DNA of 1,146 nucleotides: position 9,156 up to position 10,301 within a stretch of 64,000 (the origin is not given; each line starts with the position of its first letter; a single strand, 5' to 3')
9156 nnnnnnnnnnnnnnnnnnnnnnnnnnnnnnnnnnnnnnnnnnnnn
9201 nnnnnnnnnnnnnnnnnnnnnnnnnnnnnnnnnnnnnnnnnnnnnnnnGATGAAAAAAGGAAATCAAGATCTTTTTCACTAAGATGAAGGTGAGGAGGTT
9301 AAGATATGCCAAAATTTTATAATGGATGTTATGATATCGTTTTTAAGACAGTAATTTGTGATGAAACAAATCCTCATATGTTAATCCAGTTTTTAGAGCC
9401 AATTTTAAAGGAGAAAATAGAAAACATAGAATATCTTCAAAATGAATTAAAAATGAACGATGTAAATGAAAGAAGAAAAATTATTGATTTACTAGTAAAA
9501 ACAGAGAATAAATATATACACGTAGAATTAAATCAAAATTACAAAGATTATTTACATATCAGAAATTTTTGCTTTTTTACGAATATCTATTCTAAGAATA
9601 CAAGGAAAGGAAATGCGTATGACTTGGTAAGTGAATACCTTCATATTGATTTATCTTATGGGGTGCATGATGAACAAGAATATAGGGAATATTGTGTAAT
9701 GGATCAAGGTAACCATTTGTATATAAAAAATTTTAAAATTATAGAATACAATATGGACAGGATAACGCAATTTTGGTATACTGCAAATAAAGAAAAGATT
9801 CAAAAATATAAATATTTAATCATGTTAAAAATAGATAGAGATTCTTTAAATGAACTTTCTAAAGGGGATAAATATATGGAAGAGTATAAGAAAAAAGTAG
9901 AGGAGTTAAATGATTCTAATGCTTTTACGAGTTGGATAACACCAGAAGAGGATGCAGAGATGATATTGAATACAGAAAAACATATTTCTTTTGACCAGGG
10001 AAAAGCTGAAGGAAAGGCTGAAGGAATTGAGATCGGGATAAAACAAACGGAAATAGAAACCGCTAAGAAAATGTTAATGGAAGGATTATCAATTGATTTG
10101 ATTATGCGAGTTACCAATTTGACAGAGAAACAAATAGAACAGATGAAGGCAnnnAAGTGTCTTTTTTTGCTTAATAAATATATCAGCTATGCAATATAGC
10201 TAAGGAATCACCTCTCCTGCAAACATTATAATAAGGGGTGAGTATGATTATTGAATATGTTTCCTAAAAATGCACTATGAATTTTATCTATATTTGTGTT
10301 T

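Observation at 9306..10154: Rpn/YhgA-type PD-(D/E)XK nuclease paralog 1 at the border of the glycan locus, with a possible internal RpnS-like start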

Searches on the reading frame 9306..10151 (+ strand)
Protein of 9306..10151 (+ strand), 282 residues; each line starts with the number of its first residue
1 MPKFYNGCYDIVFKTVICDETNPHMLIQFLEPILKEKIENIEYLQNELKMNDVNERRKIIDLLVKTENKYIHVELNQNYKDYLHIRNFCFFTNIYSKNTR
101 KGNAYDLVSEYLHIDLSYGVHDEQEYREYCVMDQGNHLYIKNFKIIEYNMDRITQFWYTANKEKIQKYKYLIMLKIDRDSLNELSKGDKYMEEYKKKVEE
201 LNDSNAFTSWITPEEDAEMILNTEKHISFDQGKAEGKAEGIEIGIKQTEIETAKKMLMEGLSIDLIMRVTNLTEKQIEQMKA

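Call 4: search_protein_families(library=pfam, proteins=[window:9306-10151:+], max_evalue=1)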
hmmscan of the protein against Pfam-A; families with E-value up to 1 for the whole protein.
window:9306-10151:+ (282 aa): 1 family
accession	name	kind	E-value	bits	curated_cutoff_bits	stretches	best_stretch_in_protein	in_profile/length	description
PF12784.13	PDDEXK_2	-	3.8e-14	53.4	27.4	1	10-204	4-205/229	PD-(D/E)XK nuclease family transposase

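Call 5: search_protein_families(library=ncbifam, proteins=[window:9306-10151:+], max_evalue=1)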
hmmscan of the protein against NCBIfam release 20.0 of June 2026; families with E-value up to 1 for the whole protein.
window:9306-10151:+ (282 aa): 2 families
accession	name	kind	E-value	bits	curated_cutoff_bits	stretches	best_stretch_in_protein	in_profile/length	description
TIGR01784.1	T_den_put_tspse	subfamily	3.3e-12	46.8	52.1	1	10-279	3-272/273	Rpn family recombination-promoting nuclease/putative transposase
NF007418.0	PRK09956.1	equivalog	0.0053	15.8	583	1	230-277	256-303/308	ISNCY family transposase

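Call 7: search_solved_structures(query=window:9306-10151:+, max_evalue=10, show_alignments=3)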
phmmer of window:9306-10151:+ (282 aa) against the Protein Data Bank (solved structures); distinct sequences matched with E-value up to 10: 1.
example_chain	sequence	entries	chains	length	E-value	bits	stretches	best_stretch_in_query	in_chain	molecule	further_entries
2o38_A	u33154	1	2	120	1.7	11.1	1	226-278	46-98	Hypothetical protein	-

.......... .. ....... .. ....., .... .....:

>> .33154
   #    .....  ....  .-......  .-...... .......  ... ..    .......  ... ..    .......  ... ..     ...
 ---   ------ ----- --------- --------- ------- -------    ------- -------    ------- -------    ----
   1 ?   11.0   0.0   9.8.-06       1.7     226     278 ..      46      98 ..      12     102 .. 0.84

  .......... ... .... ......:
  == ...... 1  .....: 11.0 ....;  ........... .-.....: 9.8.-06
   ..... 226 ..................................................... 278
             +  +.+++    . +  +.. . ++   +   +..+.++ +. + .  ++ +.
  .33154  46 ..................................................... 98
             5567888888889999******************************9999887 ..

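Call 13: find_homologous_proteins(query=window:9306-10151:+)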
Query window:9306-10151:+ (282 aa): 46 proteins with E <= 0.001 among 953 candidates.
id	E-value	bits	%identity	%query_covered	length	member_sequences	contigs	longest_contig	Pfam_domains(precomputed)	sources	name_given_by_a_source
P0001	3.5e-183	625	100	100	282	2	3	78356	PF12784.14,PF27070.1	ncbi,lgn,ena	-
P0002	3.4e-130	451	73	100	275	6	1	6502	PF12784.14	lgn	-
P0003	1.1e-123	430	71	100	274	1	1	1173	PF12784.14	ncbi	-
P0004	1.1e-117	410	68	99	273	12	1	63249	PF12784.14,PF27070.1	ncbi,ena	-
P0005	7.9e-116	404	67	98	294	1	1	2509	PF12784.14,PF27070.1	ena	-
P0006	3.9e-114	399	66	100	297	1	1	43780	PF12784.14,PF27070.1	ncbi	-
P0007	3.0e-109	382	65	98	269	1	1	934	PF12784.14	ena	-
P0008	6.5e-109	381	64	98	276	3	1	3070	PF12784.14,PF27070.1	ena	-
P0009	5.2e-103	362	59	100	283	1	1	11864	PF12784.14,PF27070.1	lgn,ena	-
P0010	3.0e-101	356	58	100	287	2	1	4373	PF12784.14,PF27070.1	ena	-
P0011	4.6e-100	352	65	88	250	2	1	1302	PF12784.14,PF27070.1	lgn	-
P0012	7.0e-100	352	57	100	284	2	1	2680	PF12784.14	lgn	-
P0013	8.8e-93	329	53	100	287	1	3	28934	PF12784.14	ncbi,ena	-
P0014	2.4e-85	304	53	98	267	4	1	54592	PF12784.14,PF27070.1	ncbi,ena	-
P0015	3.8e-85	303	54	98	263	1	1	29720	PF12784.14,PF27070.1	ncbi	-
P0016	3.7e-81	290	51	99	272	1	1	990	PF12784.14,PF27070.1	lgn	-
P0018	6.1e-74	267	47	99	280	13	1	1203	PF12784.14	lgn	-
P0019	1.4e-72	262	49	99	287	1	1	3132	PF12784.14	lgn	-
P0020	2.9e-71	258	48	98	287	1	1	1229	PF12784.14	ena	-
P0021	5.2e-71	257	45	99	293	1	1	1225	PF12784.14,PF27070.1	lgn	-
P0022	7.8e-71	257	65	70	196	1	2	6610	PF27070.1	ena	-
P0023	1.6e-68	249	43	97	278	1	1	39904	PF12784.14,PF27070.1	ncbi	-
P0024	2.1e-67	245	45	99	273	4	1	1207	PF12784.14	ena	-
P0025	4.3e-67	244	44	100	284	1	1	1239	PF12784.14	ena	-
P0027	3.5e-64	235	42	99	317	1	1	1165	PF12784.14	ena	-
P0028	9.8e-63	230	45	97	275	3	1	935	PF12784.14,PF27070.1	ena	-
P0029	5.3e-62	228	44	99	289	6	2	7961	PF12784.14,PF27070.1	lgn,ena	-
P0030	1.0e-60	223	44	99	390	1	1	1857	PF10975.15,PF12784.14,PF27070.1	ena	-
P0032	7.6e-55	204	42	96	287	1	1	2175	-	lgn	-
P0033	5.1e-50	188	40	99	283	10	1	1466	PF12784.14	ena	-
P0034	1.5e-47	180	49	70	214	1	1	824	PF12784.14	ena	-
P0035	3.9e-45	172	44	80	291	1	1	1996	PF12784.14,PF27070.1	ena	-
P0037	7.6e-19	86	28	99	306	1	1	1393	PF12784.14,PF27070.1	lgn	-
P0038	7.5e-10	57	27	96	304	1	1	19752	PF12784.14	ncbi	ncbi:MAG: Rpn family recombination-promoting nuclease/putative transposase [Erysipelotrichaceae bact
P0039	1.5e-9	56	26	96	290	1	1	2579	PF12784.14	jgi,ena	-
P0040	9.3e-5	40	25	96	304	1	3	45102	PF12784.14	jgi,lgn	-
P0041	1.0e-4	40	26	96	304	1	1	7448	PF12784.14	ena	-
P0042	1.6e-4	39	25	96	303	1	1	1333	PF12784.14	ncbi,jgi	-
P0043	1.6e-4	39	25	96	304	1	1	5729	PF12784.14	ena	-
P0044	1.9e-4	39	25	96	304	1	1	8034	PF12784.14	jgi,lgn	-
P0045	2.3e-4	39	28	83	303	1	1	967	PF12784.14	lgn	-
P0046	5.5e-4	37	25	96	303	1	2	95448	PF12784.14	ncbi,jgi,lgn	-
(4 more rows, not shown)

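Call 17: find_related_loci(query=A1, collection=genome_contigs, flank=6000)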
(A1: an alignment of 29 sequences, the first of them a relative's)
Query A1 (282 aa) in genome_contigs; peptide patterns used: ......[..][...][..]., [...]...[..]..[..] (x = any residue, [..] = any of these).
145 stretches matched a pattern; 43 encode a relative of the query (tblastn E <= 1e-3); 43 distinct loci.
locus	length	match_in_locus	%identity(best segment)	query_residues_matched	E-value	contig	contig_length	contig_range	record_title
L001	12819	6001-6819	73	1-281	2e-138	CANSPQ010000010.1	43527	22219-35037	MAG TPA_asm: uncultured Bacillales bacterium isolate SRR15730548_bin.42_metawrap_v1.3_MAG genome assembly, contig: NODE.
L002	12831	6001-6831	74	1-281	2e-138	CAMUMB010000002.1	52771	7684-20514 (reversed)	MAG TPA_asm: uncultured Bacillales bacterium isolate SRR14038239_bin.65_metawrap_v1.3_MAG genome assembly, contig: NODE.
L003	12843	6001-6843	68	1-281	2e-127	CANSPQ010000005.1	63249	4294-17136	MAG TPA_asm: uncultured Bacillales bacterium isolate SRR15730548_bin.42_metawrap_v1.3_MAG genome assembly, contig: NODE.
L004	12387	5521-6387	68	1-281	6e-127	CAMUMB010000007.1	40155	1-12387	MAG TPA_asm: uncultured Bacillales bacterium isolate SRR14038239_bin.65_metawrap_v1.3_MAG genome assembly, contig: NODE.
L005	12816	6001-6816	68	1-280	2e-125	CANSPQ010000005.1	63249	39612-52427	MAG TPA_asm: uncultured Bacillales bacterium isolate SRR15730548_bin.42_metawrap_v1.3_MAG genome assembly, contig: NODE.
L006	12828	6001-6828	70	1-280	2e-125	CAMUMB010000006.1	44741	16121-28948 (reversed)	MAG TPA_asm: uncultured Bacillales bacterium isolate SRR14038239_bin.65_metawrap_v1.3_MAG genome assembly, contig: NODE.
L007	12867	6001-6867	65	1-281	4e-123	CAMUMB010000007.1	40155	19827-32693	MAG TPA_asm: uncultured Bacillales bacterium isolate SRR14038239_bin.65_metawrap_v1.3_MAG genome assembly, contig: NODE.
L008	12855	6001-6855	53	1-281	2e-99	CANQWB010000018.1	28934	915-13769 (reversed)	MAG: uncultured Bacilli bacterium isolate Lapin-014__bin1 genome assembly, contig: Lapin-014__NODE_1236_length_28934_cov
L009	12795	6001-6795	55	1-277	1e-96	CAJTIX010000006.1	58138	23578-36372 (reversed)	MAG TPA_asm: uncultured Bacilli bacterium isolate MGBC103251 genome assembly, contig: MGBC103251.6, whole genome shotgun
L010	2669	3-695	64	57-279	3e-98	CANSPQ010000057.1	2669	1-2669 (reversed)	MAG TPA_asm: uncultured Bacillales bacterium isolate SRR15730548_bin.42_metawrap_v1.3_MAG genome assembly, contig: NODE.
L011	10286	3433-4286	65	1-281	8e-104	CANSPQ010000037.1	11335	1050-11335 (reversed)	MAG TPA_asm: uncultured Bacillales bacterium isolate SRR15730548_bin.42_metawrap_v1.3_MAG genome assembly, contig: NODE.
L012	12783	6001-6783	50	4-281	3e-82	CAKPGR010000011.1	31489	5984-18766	MAG: uncultured Bacilli bacterium isolate REFINED_METABAT215_TOP10_CONTIGS_1500_ASSEMBLY_K77_MERGED__Hadza_MoBio_hadza-A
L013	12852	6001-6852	45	3-281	6e-79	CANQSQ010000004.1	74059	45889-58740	MAG: uncultured Bacilli bacterium isolate Lapin-026__bin111 genome assembly, contig: Lapin-026__NODE_339_length_74059_co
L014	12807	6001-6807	44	1-281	3e-78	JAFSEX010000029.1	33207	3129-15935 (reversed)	MAG: Bacilli bacterium isolate RGIG3080 Goat_Rectum-5__c312496, whole genome shotgun sequence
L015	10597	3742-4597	67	3-281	3e-95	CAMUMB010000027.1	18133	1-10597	MAG TPA_asm: uncultured Bacillales bacterium isolate SRR14038239_bin.65_metawrap_v1.3_MAG genome assembly, contig: NODE.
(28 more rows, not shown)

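Call 24: find_encoding_contigs(protein=P0018, flank=1000, max_places=1)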
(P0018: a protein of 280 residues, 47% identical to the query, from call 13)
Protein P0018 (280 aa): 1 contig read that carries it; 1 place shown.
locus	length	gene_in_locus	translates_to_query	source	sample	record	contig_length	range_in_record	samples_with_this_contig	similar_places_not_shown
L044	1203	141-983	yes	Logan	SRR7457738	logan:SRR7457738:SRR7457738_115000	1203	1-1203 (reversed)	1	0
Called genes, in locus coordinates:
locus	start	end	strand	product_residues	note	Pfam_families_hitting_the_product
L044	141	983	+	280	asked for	PF12784:PDDEXK_2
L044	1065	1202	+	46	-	?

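Call 25: find_encoding_contigs(protein=P0019, flank=1000, max_places=1)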
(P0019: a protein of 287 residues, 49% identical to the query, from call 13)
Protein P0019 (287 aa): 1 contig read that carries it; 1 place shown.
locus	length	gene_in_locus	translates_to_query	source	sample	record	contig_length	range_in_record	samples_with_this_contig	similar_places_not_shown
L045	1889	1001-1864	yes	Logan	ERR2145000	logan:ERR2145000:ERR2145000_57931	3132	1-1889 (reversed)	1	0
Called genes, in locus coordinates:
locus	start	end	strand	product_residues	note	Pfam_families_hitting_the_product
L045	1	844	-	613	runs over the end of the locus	PF00501:AMP-binding, PF13193:AMP-binding_C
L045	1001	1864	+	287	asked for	PF12784:PDDEXK_2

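Call 26: find_encoding_contigs(protein=P0020, flank=1000, max_places=1)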
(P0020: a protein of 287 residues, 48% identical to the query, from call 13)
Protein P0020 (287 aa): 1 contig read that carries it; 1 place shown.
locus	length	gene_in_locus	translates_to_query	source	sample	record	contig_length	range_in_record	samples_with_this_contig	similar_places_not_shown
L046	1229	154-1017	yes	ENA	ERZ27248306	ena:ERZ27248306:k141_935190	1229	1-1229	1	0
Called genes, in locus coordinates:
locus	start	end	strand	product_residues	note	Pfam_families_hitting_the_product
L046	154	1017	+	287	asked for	PF12784:PDDEXK_2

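Call 27: find_encoding_contigs(protein=P0021, flank=1000, max_places=1)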
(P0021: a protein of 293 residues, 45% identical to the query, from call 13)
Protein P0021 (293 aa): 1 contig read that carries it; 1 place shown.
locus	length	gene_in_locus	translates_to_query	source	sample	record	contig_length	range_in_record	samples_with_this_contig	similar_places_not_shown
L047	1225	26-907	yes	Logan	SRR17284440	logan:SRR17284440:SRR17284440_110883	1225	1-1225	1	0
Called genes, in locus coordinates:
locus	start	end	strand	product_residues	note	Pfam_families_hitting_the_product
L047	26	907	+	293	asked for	PF12784:PDDEXK_2, PF27070:HTH_Rpn_C (weak)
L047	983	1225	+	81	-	?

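Call 28: find_encoding_contigs(protein=P0032, flank=1000, max_places=1)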
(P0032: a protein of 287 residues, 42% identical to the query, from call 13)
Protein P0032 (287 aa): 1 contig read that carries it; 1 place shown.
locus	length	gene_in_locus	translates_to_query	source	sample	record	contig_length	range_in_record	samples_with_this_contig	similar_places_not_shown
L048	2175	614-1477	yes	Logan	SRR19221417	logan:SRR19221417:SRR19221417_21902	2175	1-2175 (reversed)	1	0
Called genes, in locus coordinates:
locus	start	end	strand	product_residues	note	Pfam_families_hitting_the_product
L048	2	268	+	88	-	?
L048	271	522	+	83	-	PF13083:KH_KhpA-B, PF07650:KH_2 (weak)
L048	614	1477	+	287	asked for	-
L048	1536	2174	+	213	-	?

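Call 29: find_encoding_contigs(protein=P0029, flank=1000, max_places=1)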
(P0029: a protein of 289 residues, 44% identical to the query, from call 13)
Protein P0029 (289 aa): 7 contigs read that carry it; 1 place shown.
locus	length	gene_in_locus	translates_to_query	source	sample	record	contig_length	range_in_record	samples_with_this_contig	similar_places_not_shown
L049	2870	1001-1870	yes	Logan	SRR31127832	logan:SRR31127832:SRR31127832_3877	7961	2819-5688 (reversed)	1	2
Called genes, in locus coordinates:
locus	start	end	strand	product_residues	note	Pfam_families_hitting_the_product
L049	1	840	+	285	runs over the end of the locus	-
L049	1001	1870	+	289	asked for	PF12784:PDDEXK_2, PF27070:HTH_Rpn_C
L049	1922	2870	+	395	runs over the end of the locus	PF00871:Acetate_kinase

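Call 32: find_encoding_contigs(protein=P0001, flank=10000, max_places=4)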
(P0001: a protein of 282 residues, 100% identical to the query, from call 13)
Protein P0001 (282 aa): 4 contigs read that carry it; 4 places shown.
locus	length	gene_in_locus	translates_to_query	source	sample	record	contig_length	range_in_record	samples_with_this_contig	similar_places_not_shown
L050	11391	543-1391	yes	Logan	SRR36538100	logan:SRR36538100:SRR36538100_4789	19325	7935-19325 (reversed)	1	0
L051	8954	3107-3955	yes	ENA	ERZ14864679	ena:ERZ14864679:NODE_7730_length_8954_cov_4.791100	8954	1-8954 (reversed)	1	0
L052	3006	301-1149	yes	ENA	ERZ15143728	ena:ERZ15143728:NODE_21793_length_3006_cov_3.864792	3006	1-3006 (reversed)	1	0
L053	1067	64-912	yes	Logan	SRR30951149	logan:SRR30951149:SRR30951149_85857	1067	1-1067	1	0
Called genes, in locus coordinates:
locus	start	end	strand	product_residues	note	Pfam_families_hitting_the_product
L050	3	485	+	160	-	?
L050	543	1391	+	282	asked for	PF12784:PDDEXK_2, PF27070:HTH_Rpn_C (faint)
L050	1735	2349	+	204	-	PF02397:Bac_transf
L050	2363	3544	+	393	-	PF13439:Glyco_transf_4 (weak), PF20706:GT4-conflict, PF00534:Glycos_transf_1, PF13692:Glyco_trans_1_4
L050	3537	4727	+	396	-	PF04932:Wzy_C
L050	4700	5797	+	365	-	PF13439:Glyco_transf_4, PF00534:Glycos_transf_1, PF13692:Glyco_trans_1_4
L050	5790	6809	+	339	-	PF00535:Glycos_transf_2, PF10111:Glyco_tranf_2_2, PF13641:Glyco_tranf_2_3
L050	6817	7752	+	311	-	PF00535:Glycos_transf_2, PF10111:Glyco_tranf_2_2, PF13641:Glyco_tranf_2_3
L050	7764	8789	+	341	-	PF04230:PS_pyruv_trans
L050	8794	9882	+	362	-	PF04055:Radical_SAM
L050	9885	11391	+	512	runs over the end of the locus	PF01943:Polysacc_synt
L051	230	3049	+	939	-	PF00005:ABC_tran (faint), PF02463:SMC_N (faint), PF03193:RsgA_GTPase (faint), PF13191:AAA_16 (faint), PF13555:AAA_29 (faint), PF13671:AAA_33 (faint), PF17760:UvrA_inter, PF17755:UvrA_DNA-bind, +3 more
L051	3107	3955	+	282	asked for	PF12784:PDDEXK_2, PF27070:HTH_Rpn_C (faint)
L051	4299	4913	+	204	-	PF02397:Bac_transf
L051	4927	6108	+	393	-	PF13439:Glyco_transf_4 (weak), PF20706:GT4-conflict, PF00534:Glycos_transf_1, PF13692:Glyco_trans_1_4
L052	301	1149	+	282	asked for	PF12784:PDDEXK_2, PF27070:HTH_Rpn_C (faint)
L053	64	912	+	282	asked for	PF12784:PDDEXK_2, PF27070:HTH_Rpn_C (faint)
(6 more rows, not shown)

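Call 42: predict_structure(alignment_id=A1)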
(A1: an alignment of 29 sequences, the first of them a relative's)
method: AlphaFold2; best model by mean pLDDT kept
length: 282 residues; sequences in the alignment: 29
mean_pLDDT: 75.4   pTM: 0.61
mean pLDDT of the five models: 75.4, 75.3, 75.3, 71.9, 69.9
residues with pLDDT >= 90: 69; 70-90: 133; 50-70: 40; < 50: 40
segments of 3 or more residues with pLDDT < 50: 47-58, 81-106
pLDDT, mean of each block of 10 residues (from residue 1): 75 78 87 90 61 47 81 65 35 37 50 81 86 78 84 93 95 94 94 93 65 59 67 72 80 88 89 86 74
secondary structure, 60 per line:
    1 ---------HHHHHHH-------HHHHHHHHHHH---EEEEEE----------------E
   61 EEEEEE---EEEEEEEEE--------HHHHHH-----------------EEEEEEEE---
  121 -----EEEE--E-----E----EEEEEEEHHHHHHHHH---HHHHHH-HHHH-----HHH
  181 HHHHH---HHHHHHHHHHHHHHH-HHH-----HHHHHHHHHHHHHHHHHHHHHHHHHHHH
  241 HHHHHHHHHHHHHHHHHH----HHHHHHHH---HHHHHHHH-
elements in order: H10-16 H24-34 E38-43 E60-66 E70-78 H87-92 E110-117 E126-129 E143-149 H150-158 H162-167 H169-172 H178-185 H189-203 H213-258 H263-270 H274-281
